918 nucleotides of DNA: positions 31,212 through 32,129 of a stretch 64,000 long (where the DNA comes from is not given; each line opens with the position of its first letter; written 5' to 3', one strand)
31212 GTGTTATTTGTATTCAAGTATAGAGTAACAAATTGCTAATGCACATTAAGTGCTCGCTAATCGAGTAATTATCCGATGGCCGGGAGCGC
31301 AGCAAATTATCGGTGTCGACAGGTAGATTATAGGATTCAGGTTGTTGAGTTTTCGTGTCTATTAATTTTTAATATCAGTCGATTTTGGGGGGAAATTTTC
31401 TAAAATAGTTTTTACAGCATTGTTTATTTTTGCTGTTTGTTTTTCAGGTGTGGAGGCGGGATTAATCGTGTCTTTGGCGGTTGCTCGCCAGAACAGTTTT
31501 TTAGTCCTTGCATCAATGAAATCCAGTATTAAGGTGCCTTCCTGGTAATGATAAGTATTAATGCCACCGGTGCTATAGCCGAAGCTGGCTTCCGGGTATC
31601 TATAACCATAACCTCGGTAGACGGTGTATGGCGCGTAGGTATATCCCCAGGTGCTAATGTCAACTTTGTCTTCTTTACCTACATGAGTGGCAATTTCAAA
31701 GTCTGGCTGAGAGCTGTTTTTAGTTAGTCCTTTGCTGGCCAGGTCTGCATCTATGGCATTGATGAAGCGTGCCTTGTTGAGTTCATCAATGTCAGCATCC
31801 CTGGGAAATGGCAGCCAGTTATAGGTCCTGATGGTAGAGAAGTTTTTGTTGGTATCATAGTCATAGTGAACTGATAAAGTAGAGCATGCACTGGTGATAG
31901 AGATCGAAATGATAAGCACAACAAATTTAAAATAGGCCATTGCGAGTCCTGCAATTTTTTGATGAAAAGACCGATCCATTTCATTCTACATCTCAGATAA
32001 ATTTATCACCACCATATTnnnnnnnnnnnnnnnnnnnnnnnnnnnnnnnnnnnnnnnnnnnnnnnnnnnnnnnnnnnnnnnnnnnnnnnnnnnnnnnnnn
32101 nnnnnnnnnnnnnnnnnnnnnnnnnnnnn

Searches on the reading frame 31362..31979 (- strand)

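Call 64: search_protein_families(library=pfam, proteins=[window:31362-31979:-], max_evalue=0.00001)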
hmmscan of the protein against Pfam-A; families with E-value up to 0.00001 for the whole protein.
window:31362-31979:- (205 aa): 1 family
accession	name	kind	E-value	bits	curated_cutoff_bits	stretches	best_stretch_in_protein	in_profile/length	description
PF13590.11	DUF4136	-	6.7e-38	131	32.8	1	37-198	1-152/152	Domain of unknown function (DUF4136)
